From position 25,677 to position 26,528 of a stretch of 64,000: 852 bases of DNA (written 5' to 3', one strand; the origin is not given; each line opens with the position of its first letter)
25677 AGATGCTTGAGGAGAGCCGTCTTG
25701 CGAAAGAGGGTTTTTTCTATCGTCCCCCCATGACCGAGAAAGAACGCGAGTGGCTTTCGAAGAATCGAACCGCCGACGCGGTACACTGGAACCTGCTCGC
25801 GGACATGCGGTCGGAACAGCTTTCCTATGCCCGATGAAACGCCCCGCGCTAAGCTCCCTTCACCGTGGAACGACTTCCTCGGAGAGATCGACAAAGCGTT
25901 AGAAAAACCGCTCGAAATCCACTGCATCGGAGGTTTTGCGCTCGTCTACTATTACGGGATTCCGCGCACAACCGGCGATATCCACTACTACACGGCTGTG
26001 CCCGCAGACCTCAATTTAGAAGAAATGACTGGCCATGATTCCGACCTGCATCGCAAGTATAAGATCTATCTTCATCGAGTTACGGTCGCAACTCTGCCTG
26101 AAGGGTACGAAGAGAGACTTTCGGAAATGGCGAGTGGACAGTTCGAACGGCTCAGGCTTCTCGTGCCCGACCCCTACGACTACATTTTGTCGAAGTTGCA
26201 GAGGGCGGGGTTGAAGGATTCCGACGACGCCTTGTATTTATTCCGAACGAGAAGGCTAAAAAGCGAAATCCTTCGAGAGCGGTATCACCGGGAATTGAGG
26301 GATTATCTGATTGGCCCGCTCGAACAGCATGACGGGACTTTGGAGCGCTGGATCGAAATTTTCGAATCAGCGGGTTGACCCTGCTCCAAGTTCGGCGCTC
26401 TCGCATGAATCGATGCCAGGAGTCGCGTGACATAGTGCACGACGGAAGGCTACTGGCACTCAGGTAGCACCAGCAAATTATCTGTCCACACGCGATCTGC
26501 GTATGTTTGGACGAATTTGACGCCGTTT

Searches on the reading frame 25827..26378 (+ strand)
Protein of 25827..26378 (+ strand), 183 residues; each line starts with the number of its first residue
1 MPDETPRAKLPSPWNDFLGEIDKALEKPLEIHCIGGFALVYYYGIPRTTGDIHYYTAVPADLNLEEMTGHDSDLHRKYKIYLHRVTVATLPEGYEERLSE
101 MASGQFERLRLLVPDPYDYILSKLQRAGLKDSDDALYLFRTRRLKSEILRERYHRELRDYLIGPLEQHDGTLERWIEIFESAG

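Call 3: search_protein_families(library=pfam, proteins=[window:25827-26378:+], max_evalue=1)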
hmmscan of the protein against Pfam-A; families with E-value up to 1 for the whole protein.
window:25827-26378:+ (183 aa): 1 family
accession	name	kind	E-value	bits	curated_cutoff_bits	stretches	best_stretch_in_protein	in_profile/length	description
PF19502.5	DUF6036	-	1.1e-10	42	23.6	1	30-155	21-135/164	Nucleotidyltransferase of unknown function (DUF6036)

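Call 4: search_protein_families(library=ncbifam, proteins=[window:25827-26378:+], max_evalue=1)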
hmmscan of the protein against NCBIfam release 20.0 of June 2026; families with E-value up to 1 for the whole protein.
window:25827-26378:+ (183 aa): 0 families

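Call 5: search_protein_families(library=padloc, proteins=[window:25827-26378:+], max_evalue=1)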
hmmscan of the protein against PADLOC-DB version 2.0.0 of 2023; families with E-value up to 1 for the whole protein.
window:25827-26378:+ (183 aa): 0 families

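Call 9: search_solved_structures(query=window:25827-26378:+, max_evalue=10)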
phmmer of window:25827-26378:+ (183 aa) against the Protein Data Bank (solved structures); distinct sequences matched with E-value up to 10: 0.

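Call 11: find_homologous_proteins(query=window:25827-26378:+)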
Query window:25827-26378:+ (183 aa): 126 proteins with E <= 0.001 among 273 candidates; the best 120 are listed.
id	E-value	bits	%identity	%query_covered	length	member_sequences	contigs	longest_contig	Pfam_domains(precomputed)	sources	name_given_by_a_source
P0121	8.1e-110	383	92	100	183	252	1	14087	PF19502.6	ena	-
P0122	7.0e-104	364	88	99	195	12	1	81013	PF19502.6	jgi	jgi:hypothetical protein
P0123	7.2e-104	364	90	100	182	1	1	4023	PF19502.6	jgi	jgi:hypothetical protein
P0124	4.4e-103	361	88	99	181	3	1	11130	PF19502.6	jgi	jgi:uncharacterized nucleotidyltransferase DUF6036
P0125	4.3e-102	358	87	100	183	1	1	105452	PF19502.6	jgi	jgi:uncharacterized nucleotidyltransferase DUF6036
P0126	8.7e-102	357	87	100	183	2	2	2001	PF19502.6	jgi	jgi:hypothetical protein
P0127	2.2e-101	355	87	99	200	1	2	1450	PF19502.6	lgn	-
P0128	1.2e-100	353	86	99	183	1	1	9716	PF19502.6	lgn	-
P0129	1.2e-100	353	87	99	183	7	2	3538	PF19502.6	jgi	jgi:hypothetical protein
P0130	2.4e-100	352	86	99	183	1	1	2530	PF19502.6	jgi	jgi:Nucleotidyltransferase of unknown function (DUF6036)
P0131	1.5e-99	350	86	99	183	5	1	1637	PF19502.6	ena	-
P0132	2.9e-99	349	85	100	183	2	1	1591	PF19502.6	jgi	jgi:Nucleotidyltransferase of unknown function (DUF6036)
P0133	4.1e-99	348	85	100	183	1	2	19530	PF19502.6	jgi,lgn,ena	-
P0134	7.7e-99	347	84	100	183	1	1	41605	PF19502.6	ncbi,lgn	ncbi:MAG: DUF6036 family nucleotidyltransferase [Candidatus Acidiferrales bacterium]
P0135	9.5e-94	331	80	100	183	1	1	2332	PF19502.6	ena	-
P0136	6.1e-89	315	75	100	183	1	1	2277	PF19502.6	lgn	-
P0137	3.4e-86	306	74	100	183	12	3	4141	PF19502.6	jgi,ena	jgi:hypothetical protein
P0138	7.6e-82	292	70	99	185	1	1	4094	PF19502.6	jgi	jgi:Nucleotidyltransferase of unknown function (DUF6036)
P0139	1.5e-81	291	71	98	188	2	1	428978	PF19502.6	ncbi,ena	-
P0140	9.0e-80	285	88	78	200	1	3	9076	PF19502.6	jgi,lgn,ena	-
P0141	2.2e-78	281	69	100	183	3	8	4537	PF19502.6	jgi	jgi:hypothetical protein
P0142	1.6e-77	278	69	99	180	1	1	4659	PF19502.6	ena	-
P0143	8.1e-76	272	68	96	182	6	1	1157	PF19502.6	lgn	-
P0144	1.3e-73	265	85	78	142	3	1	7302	PF19502.6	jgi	jgi:Nucleotidyltransferase of unknown function (DUF6036)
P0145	4.8e-73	263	84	79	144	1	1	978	PF19502.6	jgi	jgi:hypothetical protein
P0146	2.7e-72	261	63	100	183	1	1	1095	PF19502.6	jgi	-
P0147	4.9e-72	260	65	95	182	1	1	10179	PF19502.6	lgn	-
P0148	9.5e-72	259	64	99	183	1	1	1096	PF19502.6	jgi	jgi:hypothetical protein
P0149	1.1e-71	259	64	99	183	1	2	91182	PF19502.6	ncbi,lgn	-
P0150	3.0e-71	257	65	94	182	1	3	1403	PF19502.6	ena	-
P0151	4.8e-71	257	65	95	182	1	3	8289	PF19502.6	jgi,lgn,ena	-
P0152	6.2e-71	256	81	80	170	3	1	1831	PF19502.6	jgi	-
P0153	9.2e-71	256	62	99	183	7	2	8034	PF19502.6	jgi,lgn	jgi:hypothetical protein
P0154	1.4e-70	255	65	94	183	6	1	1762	PF19502.6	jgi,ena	-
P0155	1.9e-70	255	62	99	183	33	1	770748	PF19502.6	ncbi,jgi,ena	jgi:Nucleotidyltransferase of unknown function (DUF6036)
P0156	2.9e-70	254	61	99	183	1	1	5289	PF19502.6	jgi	jgi:hypothetical protein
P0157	5.7e-70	253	62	99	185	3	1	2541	PF19502.6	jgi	jgi:Nucleotidyltransferase of unknown function (DUF6036)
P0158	6.7e-70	253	62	99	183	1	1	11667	PF19502.6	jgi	jgi:hypothetical protein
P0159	7.9e-70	253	62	99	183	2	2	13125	PF19502.6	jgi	jgi:hypothetical protein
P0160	1.6e-69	252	62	99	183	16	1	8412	PF19502.6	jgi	jgi:hypothetical protein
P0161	1.7e-69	252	61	99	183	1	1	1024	PF19502.6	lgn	-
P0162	1.9e-69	251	61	99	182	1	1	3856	PF19502.6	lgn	-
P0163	4.2e-69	250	63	95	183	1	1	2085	PF19502.6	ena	-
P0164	4.7e-69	250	60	99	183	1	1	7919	PF19502.6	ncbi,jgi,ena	-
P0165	8.5e-69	249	61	99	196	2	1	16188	PF19502.6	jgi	jgi:hypothetical protein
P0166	1.1e-68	249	60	99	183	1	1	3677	PF19502.6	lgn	-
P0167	1.3e-68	249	61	99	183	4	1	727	PF19502.6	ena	-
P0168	2.3e-68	248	60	99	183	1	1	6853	PF19502.6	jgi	jgi:hypothetical protein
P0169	3.5e-68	247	60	100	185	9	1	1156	PF19502.6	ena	-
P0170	3.6e-68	247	61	99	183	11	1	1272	PF19502.6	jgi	jgi:hypothetical protein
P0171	3.9e-68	247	61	99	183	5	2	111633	PF19502.6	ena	-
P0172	7.0e-68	246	62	99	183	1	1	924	PF19502.6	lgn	-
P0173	1.2e-67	245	60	95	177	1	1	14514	PF19502.6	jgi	jgi:hypothetical protein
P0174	1.5e-67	245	59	99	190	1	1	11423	PF19502.6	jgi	jgi:hypothetical protein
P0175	2.0e-67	245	62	93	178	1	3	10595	PF19502.6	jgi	jgi:Nucleotidyltransferase of unknown function (DUF6036)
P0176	4.0e-67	244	60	99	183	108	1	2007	PF19502.6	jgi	jgi:Nucleotidyltransferase of unknown function (DUF6036)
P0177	6.0e-67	243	63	98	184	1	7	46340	PF19502.6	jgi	jgi:hypothetical protein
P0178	8.3e-67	243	63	99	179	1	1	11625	PF19502.6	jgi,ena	jgi:hypothetical protein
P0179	1.1e-66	242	59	99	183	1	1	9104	PF19502.6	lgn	-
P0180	2.3e-66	241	61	99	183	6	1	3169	PF19502.6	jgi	jgi:Nucleotidyltransferase of unknown function (DUF6036)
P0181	2.4e-66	241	62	99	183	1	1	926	PF19502.6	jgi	jgi:Nucleotidyltransferase of unknown function (DUF6036)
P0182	2.6e-66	241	63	94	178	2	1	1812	PF19502.6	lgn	-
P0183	2.7e-66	241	60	99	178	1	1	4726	PF19502.6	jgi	jgi:hypothetical protein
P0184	3.8e-66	241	60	99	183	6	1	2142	PF19502.6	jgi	jgi:Nucleotidyltransferase of unknown function (DUF6036)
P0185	4.2e-66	240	59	99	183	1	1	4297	PF19502.6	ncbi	-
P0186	5.7e-66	240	62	95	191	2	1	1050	PF19502.6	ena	-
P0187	7.9e-66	240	60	99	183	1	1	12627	PF19502.6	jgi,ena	-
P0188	1.2e-65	239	59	99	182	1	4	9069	PF19502.6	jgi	jgi:hypothetical protein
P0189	1.6e-65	239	60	99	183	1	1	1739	PF19502.6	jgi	jgi:hypothetical protein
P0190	1.9e-65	238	60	99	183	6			PF19502.6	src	-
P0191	3.7e-64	234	59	99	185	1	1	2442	PF19502.6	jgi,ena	-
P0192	7.6e-64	233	63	93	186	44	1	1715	PF19502.6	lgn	-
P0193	3.4e-63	231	61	95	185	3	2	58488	PF19502.6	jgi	jgi:hypothetical protein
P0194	3.9e-63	231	86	69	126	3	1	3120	PF19502.6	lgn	-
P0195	6.5e-63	230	60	94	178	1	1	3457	PF19502.6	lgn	-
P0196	9.5e-63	230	58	99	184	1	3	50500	PF19502.6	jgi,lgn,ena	jgi:hypothetical protein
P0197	1.9e-62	229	59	99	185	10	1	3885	PF19502.6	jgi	jgi:hypothetical protein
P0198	3.9e-62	228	59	97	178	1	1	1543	PF19502.6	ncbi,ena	-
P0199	1.1e-61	226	60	94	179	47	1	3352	PF19502.6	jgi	jgi:hypothetical protein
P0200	1.1e-61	226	58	99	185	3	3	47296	PF19502.6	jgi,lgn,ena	-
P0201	1.5e-61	226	56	99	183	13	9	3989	PF19502.6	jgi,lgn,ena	jgi:hypothetical protein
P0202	1.8e-61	225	56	99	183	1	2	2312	PF19502.6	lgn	-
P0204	7.5e-60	220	65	85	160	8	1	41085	PF19502.6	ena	-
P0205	1.1e-59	220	58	94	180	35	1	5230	PF19502.6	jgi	-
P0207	1.8e-59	219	59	96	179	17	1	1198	PF19502.6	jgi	jgi:hypothetical protein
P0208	3.1e-59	218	59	96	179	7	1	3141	PF19502.6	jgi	jgi:Nucleotidyltransferase of unknown function (DUF6036)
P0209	3.7e-58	215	81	68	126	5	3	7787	PF19502.6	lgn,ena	-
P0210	6.0e-58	214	56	95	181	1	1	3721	PF19502.6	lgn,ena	-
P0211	1.8e-57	212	58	95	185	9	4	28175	PF19502.6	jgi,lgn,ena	jgi:hypothetical protein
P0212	8.0e-57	210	61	86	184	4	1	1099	PF19502.6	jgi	jgi:hypothetical protein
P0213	2.8e-56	208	59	86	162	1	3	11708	PF19502.6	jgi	jgi:hypothetical protein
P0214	3.5e-56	208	59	86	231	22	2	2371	PF19502.6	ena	-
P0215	9.1e-56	207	82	61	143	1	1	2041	PF19502.6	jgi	jgi:hypothetical protein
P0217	7.2e-54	201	62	81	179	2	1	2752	PF19502.6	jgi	jgi:hypothetical protein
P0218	1.0e-53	200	61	86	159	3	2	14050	PF19502.6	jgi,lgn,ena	-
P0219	2.9e-53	199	57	90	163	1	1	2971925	PF19502.6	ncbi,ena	-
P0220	6.9e-53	197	58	90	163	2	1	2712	PF19502.6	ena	-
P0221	1.5e-52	196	61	82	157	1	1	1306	PF19502.6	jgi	jgi:hypothetical protein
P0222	2.9e-52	195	55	90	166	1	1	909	PF19502.6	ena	-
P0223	1.7e-51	193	66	70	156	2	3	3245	PF19502.6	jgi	jgi:hypothetical protein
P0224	4.0e-51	192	55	85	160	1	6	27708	PF19502.6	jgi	jgi:Nucleotidyltransferase of unknown function (DUF6036)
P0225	5.8e-51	191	69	71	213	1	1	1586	PF19502.6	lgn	-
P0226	5.9e-51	191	59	78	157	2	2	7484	PF19502.6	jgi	jgi:hypothetical protein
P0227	1.2e-50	190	77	64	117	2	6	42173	PF19502.6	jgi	jgi:hypothetical protein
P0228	2.3e-49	186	61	73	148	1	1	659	PF19502.6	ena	-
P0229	7.5e-49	184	62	75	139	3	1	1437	PF19502.6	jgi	jgi:hypothetical protein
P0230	2.2e-48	183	58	83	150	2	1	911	PF19502.6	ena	-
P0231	9.0e-46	174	77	57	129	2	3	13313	PF19502.6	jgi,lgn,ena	jgi:hypothetical protein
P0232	1.3e-44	170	89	49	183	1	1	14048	PF19502.6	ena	-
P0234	5.3e-43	165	59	77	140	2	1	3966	PF19502.6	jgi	jgi:hypothetical protein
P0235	5.1e-42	162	76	57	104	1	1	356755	PF19502.6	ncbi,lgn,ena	-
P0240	5.1e-28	116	58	53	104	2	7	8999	PF19502.6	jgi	jgi:hypothetical protein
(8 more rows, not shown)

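Call 22: find_encoding_contigs(protein=P0219, flank=6000, max_places=3)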
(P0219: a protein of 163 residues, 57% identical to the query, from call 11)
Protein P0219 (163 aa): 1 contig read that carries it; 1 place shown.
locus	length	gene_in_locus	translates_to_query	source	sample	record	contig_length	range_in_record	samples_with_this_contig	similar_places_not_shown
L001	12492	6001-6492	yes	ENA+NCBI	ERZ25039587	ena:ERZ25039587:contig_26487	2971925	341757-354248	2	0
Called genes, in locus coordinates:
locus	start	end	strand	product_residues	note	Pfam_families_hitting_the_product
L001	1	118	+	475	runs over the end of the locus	PF00034:Cytochrom_C (faint), PF06537:DHOR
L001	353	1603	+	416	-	PF00665:rve, PF22483:Mu-transpos_C_2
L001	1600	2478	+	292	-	PF00004:AAA (faint), PF01695:IstB_IS21, PF00308:Bac_DnaA (weak)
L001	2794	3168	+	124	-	-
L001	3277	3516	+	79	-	-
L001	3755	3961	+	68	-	-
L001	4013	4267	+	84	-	-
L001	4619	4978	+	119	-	PF07238:PilZ (faint)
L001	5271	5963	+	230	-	PF01381:HTH_3, PF12844:HTH_19 (weak), PF13413:HTH_25 (weak), PF13560:HTH_31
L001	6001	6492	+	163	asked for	PF19502:DUF6036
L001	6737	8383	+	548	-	-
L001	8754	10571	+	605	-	-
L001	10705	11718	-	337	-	PF02775:TPP_enzyme_C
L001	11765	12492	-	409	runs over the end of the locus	PF01855:POR_N, PF17147:PFOR_II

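Call 27: predict_structure(alignment_id=A3)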
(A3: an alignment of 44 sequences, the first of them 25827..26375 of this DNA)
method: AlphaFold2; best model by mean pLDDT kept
length: 183 residues; sequences in the alignment: 44
mean_pLDDT: 89.6   pTM: 0.83
mean pLDDT of the five models: 89.6, 89.6, 88.5, 87.3, 82.3
residues with pLDDT >= 90: 126; 70-90: 47; 50-70: 4; < 50: 6
segments of 3 or more residues with pLDDT < 50: 1-6
pLDDT, mean of each block of 10 residues (from residue 1): 54 96 95 91 89 88 92 97 87 91 93 94 85 92 96 93 91 95 71
secondary structure, 60 per line:
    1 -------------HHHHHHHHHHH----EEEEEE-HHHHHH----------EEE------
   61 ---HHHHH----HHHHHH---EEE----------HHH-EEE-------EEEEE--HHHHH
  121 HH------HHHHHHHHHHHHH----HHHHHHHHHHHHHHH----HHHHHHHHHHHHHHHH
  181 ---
elements in order: H14-24 E29-34 H36-41 E52-54 H64-68 H73-78 E82-84 E99-101 E109-113 H116-122 H129-141 H146-160 H165-180

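Call 31: fold_search(model_id=the predicted structure, library=pdb)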
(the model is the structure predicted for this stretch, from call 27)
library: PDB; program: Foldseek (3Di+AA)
matches with E <= 10: 85; with E <= 0.001: 0
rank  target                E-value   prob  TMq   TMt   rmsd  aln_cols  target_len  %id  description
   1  4o8s                  1.8e-02  0.96  0.45  0.37  10.6       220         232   14  Crystal structure of JHP933 from Helicobacter pylori (released 2014-09-10)
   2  4ok0_B                5.3e-02  0.72  0.39  0.33  12.4       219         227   13  Crystal structure of putative nucleotidyltransferase from H. pylori (released 2014-04-09)
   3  4ok0_A                5.6e-02  0.38  0.30  0.25  14.2       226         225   13  Crystal structure of putative nucleotidyltransferase from H. pylori (released 2014-04-09)
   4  6y8q_A                1.2e-01  0.80  0.40  0.38   5.8       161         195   10  AbiEi antitoxin from Streptococcus agalactiae (released 2020-12-16)
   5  8an4_A                1.5e-01  0.75  0.45  0.42   7.5       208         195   17  MenT1 toxin (rv0078a) from Mycobacterium tuberculosis H37Rv (released 2023-08-02)
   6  4xje                  3.8e-01  0.33  0.39  0.41   7.9       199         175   12  CRYSTAL STRUCTURE OF ANT(2") IN COMPLEX WITH AMP AND TOBRAMYCIN (released 2016-01-20)
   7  8an4_B                4.3e-01  0.41  0.37  0.36   9.2       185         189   16  MenT1 toxin (rv0078a) from Mycobacterium tuberculosis H37Rv (released 2023-08-02)
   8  8an5_A                4.8e-01  0.18  0.33  0.31  12.6       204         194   16  MenAT1 toxin-antitoxin complex (rv0078a-rv0078b) from Mycobacterium tuberculosis H37Rv (released 2023-08-02)
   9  2q0c_B                5.1e-01  0.04  0.18  0.13  15.7       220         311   12  Terminal uridylyl transferase 4 from Trypanosoma brucei with bound CTP (released 2007-08-28)
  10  5ap8_C                5.8e-01  0.06  0.18  0.20  14.6       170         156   12  Structure of the SAM-dependent rRNA:acp-transferase Tsr3 from S. solfataricus (released 2016-04-27)
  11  3jyy_B                8.7e-01  0.06  0.19  0.15  15.1       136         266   12  SeMet LinB complexed with PPi (released 2009-11-03)
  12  2ikf_B                1.5e+00  0.05  0.25  0.18  14.5       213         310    9  Terminal uridylyl transferase 4 from Trypanosoma brucei with bound UTP (released 2007-02-20)
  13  5ap8_B                1.5e+00  0.04  0.19  0.21  14.5       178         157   12  Structure of the SAM-dependent rRNA:acp-transferase Tsr3 from S. solfataricus (released 2016-04-27)
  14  6y8q_D                1.7e+00  0.33  0.42  0.42   5.5       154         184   10  AbiEi antitoxin from Streptococcus agalactiae (released 2020-12-16)
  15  8iwq_B                1.8e+00  0.06  0.20  0.15  10.1       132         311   11  Pseudomoans Aerugiona Native Ketopantoate Reductase with glycerol (released 2024-04-03)
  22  3jyy_A                4.1e+00  0.03  0.19  0.14  14.0       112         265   11  SeMet LinB complexed with PPi (released 2009-11-03)
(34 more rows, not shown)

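Call 50: find_related_loci(query=A3, collection=viral_contigs, flank=4000)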
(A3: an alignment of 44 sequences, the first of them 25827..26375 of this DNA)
Query A3 (183 aa) in viral_contigs; peptide patterns used: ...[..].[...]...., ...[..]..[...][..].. (x = any residue, [..] = any of these).
37 stretches matched a pattern, but none encodes a relative of the query by tblastn (E <= 1e-3).

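Call 51: find_related_loci(query=A3, collection=metagenome_contigs, flank=3000)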
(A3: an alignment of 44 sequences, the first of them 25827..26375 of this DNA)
Query A3 (183 aa) in metagenome_contigs; peptide patterns used: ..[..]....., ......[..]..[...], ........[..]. (x = any residue, [..] = any of these).
600 stretches matched a pattern (row limit reached: there are more); 286 encode a relative of the query (tblastn E <= 1e-3); the best 80 are kept; 80 distinct loci.
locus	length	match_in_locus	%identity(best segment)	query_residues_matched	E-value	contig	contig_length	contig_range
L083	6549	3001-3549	92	1-183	8e-113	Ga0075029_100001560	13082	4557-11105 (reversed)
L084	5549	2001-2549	93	1-183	2e-112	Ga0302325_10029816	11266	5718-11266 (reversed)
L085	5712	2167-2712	90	1-182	2e-109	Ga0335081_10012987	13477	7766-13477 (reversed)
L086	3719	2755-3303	89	1-183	1e-109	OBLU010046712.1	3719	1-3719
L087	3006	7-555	89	1-183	6e-111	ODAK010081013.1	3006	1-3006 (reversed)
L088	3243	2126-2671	88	1-182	7e-110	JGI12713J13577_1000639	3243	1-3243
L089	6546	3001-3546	88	1-182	1e-107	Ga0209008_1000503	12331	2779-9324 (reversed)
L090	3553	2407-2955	89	1-183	4e-108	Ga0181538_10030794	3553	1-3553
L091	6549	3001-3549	87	1-183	5e-106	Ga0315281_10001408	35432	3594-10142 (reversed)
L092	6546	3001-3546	87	1-182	8e-106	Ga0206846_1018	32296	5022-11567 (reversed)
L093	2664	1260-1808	86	1-183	2e-108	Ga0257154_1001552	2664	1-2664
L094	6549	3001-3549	85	1-183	2e-101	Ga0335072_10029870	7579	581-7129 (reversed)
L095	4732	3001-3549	85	1-183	2e-101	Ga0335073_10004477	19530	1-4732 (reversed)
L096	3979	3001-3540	83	2-181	2e-98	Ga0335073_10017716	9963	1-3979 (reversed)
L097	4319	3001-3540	83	2-181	2e-98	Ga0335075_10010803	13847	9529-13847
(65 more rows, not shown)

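Call 57: search_protein_families(library=pfam, alignment_id=A3, max_evalue=10)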
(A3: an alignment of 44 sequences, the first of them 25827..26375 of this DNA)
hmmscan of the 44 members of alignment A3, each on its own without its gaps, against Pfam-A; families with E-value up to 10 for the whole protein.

A. member 1, window:25827-26375:+ (183 aa): 1 family
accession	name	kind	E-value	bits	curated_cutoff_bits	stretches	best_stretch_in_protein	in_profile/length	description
PF19502.5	DUF6036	-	1.1e-10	42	23.6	1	30-155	21-135/164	Nucleotidyltransferase of unknown function (DUF6036)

B. families by the number of members that match (of 44 scanned): 9 families
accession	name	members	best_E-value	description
PF19502.5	DUF6036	44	3e-15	Nucleotidyltransferase of unknown function (DUF6036)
PF08843.17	AbiEii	10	7.6e-05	Nucleotidyl transferase AbiEii toxin, Type IV TA system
PF16661.11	Lactamase_B_6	5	0.032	Metallo-beta-lactamase superfamily domain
PF09970.15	DUF2204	4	0.12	Nucleotidyl transferase of unknown function (DUF2204)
PF14644.12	DUF4456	1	0.021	Domain of unknown function (DUF4456)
PF14568.11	SUKH_6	1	0.17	SMI1-KNR4 cell-wall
PF10620.15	MdcG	1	0.19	Phosphoribosyl-dephospho-CoA transferase MdcG C-terminal domain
PF16510.12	P22_portal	1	0.23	Phage P22-like portal protein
PF20737.2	Glyco_hydro127C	1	0.24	Glycoside hydrolase family 127 C-terminal domain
